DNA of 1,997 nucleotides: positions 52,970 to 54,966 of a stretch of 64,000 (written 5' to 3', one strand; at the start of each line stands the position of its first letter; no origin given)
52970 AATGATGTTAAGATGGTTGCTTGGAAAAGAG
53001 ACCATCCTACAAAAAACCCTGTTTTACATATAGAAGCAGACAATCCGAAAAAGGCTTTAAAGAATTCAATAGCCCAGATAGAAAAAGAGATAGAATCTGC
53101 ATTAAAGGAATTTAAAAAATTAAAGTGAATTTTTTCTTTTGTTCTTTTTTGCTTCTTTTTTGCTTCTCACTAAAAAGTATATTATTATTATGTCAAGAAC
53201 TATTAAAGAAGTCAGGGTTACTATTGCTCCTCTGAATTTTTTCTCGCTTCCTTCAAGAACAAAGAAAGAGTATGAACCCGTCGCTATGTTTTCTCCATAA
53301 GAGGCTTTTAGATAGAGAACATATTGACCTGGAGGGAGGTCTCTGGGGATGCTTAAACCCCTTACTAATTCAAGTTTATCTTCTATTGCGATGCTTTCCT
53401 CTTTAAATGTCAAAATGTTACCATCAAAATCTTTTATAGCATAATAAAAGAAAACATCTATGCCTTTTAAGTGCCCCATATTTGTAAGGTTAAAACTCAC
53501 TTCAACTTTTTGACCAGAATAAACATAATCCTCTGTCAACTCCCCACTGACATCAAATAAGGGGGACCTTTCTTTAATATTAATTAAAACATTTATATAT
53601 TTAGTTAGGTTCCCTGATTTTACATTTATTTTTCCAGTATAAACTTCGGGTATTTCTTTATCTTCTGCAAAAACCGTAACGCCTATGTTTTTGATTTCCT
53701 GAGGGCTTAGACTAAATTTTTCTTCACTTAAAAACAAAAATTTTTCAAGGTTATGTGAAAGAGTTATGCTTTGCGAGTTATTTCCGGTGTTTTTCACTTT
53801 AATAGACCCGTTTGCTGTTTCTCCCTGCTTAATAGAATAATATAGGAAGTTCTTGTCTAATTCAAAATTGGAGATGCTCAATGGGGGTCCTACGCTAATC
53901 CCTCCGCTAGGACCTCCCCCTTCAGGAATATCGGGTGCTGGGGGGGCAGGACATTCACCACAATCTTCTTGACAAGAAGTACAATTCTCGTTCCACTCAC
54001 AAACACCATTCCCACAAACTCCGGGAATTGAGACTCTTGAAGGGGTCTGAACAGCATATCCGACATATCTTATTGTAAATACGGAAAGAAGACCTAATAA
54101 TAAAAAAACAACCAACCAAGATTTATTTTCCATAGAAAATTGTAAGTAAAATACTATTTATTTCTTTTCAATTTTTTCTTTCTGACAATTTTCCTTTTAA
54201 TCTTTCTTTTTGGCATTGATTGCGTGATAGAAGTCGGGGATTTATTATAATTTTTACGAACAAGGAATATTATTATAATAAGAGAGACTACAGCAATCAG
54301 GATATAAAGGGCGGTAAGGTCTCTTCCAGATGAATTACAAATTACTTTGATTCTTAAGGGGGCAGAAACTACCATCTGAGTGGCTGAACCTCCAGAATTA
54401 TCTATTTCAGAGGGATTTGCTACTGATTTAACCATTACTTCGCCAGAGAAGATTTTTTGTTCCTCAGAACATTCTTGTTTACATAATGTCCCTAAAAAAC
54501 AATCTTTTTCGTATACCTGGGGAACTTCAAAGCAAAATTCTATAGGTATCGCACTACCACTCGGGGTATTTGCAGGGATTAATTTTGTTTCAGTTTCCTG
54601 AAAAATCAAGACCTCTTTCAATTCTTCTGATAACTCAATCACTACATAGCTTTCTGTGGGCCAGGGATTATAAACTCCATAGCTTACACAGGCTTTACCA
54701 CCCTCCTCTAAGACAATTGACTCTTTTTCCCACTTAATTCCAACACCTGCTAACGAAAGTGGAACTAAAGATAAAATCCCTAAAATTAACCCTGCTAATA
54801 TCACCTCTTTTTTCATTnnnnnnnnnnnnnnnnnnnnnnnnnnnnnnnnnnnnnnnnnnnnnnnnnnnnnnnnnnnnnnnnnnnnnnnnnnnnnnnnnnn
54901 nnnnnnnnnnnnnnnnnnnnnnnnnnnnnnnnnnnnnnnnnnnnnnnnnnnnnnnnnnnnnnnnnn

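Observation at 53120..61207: Island of anchored or secreted surface proteins with a shared C-terminal module and extreme N-glycosylation sequon density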

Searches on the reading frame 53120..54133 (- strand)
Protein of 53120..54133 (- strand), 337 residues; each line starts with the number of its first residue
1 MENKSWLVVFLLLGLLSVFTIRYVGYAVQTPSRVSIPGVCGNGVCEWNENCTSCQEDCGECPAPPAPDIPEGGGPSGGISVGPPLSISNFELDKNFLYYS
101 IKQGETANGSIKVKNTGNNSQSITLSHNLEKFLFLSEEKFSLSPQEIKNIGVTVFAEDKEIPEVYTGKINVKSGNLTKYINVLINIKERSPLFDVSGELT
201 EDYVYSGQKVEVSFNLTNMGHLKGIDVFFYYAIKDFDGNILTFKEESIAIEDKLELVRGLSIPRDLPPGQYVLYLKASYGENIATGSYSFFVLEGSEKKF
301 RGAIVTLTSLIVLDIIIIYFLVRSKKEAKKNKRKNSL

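Call 3: search_protein_families(library=pfam, proteins=[window:53120-54133:-], max_evalue=0.1)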
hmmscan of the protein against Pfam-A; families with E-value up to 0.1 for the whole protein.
window:53120-54133:- (337 aa): 4 families
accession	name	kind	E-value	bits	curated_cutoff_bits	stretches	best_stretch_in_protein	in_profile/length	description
PF22076.2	Cep192_D6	-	0.001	19.7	35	1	103-184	18-100/101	Cep192 domain 6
PF22073.2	Cep192_D4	-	0.03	14.9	35.5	1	92-174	6-95/112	Cep192 domain 4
PF06280.18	fn3_5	-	0.044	14.9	27.6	1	106-188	9-82/112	Fn3-like domain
PF14728.12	PTHB1_GAE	-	0.076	14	27.4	0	110-169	7-70/88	PTHB1 GAE domain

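Call 4: search_protein_families(library=ncbifam, proteins=[window:53120-54133:-], max_evalue=0.1)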
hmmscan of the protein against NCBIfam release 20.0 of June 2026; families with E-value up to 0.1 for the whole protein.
window:53120-54133:- (337 aa): 2 families
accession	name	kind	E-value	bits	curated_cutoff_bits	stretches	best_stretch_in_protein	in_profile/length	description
NF033506.0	PACE-CTERM-PROT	exception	7.4e-06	24.9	110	1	103-279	122-330/627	putative S-layer protein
NF041740.1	choice_anch_T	equivalog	0.085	12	70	0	97-174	153-240/259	choice-of-anchor T family protein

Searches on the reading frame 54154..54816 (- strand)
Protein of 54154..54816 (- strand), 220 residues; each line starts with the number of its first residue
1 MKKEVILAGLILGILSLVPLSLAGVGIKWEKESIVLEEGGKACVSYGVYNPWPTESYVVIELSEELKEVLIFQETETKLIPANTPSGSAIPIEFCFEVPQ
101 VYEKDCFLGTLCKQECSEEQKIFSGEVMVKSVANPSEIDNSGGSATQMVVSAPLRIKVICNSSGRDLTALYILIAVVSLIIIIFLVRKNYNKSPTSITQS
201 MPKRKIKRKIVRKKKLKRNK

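Call 3: search_protein_families(library=pfam, proteins=[window:54154-54816:-], max_evalue=0.1)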
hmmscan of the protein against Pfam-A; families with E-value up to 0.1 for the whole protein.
window:54154-54816:- (220 aa): 1 family
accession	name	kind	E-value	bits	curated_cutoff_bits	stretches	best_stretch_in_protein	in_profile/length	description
PF04689.18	S1FA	-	0.073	13.7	21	0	172-220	12-56/66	DNA binding protein S1FA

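Call 4: search_protein_families(library=ncbifam, proteins=[window:54154-54816:-], max_evalue=0.1)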
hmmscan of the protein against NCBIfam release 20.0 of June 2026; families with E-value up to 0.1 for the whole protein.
window:54154-54816:- (220 aa): 0 families

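Call 56: find_homologous_proteins(query=window:54154-54816:-, max_evalue=0.001)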
Query window:54154-54816:- (220 aa): 72 proteins with E <= 0.001 among 978 candidates.
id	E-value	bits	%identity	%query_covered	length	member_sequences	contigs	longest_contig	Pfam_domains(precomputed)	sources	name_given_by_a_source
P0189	6.3e-136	469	100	100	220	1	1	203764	-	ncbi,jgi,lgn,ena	ncbi:MAG: hypothetical protein WC494_00685 [Candidatus Pacearchaeota archaeon]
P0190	8.5e-89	315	77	85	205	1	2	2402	-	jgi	jgi:hypothetical protein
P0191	8.0e-86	305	73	87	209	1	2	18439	-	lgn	-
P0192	9.6e-73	262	59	87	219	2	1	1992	-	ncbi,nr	ncbi:hypothetical protein FJZ19_06140 [Candidatus Pacearchaeota archaeon]|nr:hypothetical protein [C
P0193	1.3e-72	262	56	98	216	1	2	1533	-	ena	-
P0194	1.9e-70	255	55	100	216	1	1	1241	-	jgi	-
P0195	1.4e-67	245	57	87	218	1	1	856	-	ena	-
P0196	2.4e-66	241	54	92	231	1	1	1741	-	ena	-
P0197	2.6e-66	241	56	83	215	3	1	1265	-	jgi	-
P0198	8.8e-66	240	59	78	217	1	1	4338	-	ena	-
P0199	1.5e-65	239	62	70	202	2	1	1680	-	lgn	-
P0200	1.6e-65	239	57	78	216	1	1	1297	-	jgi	jgi:hypothetical protein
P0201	5.7e-65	237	61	78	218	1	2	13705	-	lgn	-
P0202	1.1e-64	236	53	87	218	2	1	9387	-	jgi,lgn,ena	-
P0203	8.6e-64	233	59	74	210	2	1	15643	-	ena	-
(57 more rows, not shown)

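Call 60: predict_structure(alignment_id=A4)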
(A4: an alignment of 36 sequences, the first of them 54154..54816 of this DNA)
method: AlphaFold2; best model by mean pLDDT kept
length: 220 residues; sequences in the alignment: 36
mean_pLDDT: 88.1   pTM: 0.68
mean pLDDT of the five models: 88.1, 86.2, 86.1, 85.9, 83.6
residues with pLDDT >= 90: 134; 70-90: 61; 50-70: 25; < 50: 0
segments of 3 or more residues with pLDDT < 50: none
pLDDT, mean of each block of 10 residues (from residue 1): 89 85 86 95 97 94 96 95 97 96 85 88 97 83 73 97 85 97 92 58 72 81
secondary structure, 60 per line:
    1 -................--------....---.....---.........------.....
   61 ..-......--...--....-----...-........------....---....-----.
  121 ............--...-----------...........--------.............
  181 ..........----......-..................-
elements in order: H2-17 E26-29 E33-37 E41-49 E56-62 H64-69 E72-74 E77-80 E90-97 E104-107 E111-114 E120-132 E149-159 H168-190 H195-200 H202-219

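Call 62: fold_search(model_id=the predicted structure, library=pdb)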
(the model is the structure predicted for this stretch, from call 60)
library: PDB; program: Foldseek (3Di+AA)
matches with E <= 10: 1998; with E <= 0.001: 13
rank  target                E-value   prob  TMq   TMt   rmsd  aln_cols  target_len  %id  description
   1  8hqu                  4.1e-04  1.00  0.31  0.50   8.1       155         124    7  Crystal structure of the major sperm protein domain of SCS2 from saccharomyces cerevisiae (released 2023-12-27)
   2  6lp4                  4.5e-04  1.00  0.34  0.52   7.5       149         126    8  Structural basis and functional analysis epo1-bem3p complex for bud growth (released 2021-01-13)
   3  8p4l_A                4.8e-04  1.00  0.32  0.15   6.6       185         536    5  Beta-N-acetylgalactosaminidase from Niabella aurantiaca (released 2024-01-17)
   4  3frp_G                5.6e-04  1.00  0.32  0.32   6.1       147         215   10  Crystal Structure of Cobra Venom Factor, a Co-factor for C3- and C5 convertase CVFBb (released 2009-04-28)
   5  8hs7                  5.9e-04  1.00  0.34  0.52   7.6       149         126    8  Crystal structure of Vesicle-associated membrane protein-associated protein SCS2 from yeast (released 2024-01-17)
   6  7p4l_C                6.2e-04  1.00  0.32  0.16   6.5       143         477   14  Crystal structure of the trimeric ectodomain of archaeal Fusexin1 (Fsx1) (released 2022-07-13)
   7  5jpm_B                6.5e-04  1.00  0.31  0.11   4.4       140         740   14  Structure of the complex of human complement C4 with MASP-2 rebuilt using iMDFF (released 2016-08-10)
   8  2bvu_A                7.3e-04  1.00  0.33  0.51   6.4       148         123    9  D83R mutant of Asaris suum major sperm protein (MSP) (released 2006-10-25)
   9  3hrz_B                7.3e-04  1.00  0.31  0.30   5.6       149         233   14  Cobra Venom Factor (CVF) in complex with human factor B (released 2009-07-07)
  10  7p4l_B                8.1e-04  1.00  0.33  0.16   6.4       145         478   14  Crystal structure of the trimeric ectodomain of archaeal Fusexin1 (Fsx1) (released 2022-07-13)
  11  6ysq_C                8.1e-04  1.00  0.28  0.11   6.6       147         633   10  The hC4Nb8 complement inhibitory nanobody in complex with C4b (released 2020-06-24)
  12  9ijj_C                9.0e-04  1.00  0.34  0.09   6.5       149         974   12  In situ structure of the central apparatus in mouse sperm axoneme. (released 2025-06-04)
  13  4b0m_M                9.0e-04  1.00  0.34  0.36   6.9       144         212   13  Complex of the Caf1AN usher domain, Caf1M chaperone and Caf1 subunit from Yersinia pestis (released 2012-09-26)
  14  1msp_B                1.1e-03  1.00  0.32  0.50   6.7       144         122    7  MAJOR SPERM PROTEIN, ALPHA ISOFORM (RECOMBINANT), PH 4.6 (released 1996-12-07)
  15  5jtw_B                1.1e-03  1.00  0.26  0.11   6.5       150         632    7  Crystal structure of complement C4b re-refined using iMDFF (released 2016-08-10)
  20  9i1y_A                2.0e-03  1.00  0.36  0.30   5.7       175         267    8  WxLIP from Enterococcus faecium (released 2026-01-28)
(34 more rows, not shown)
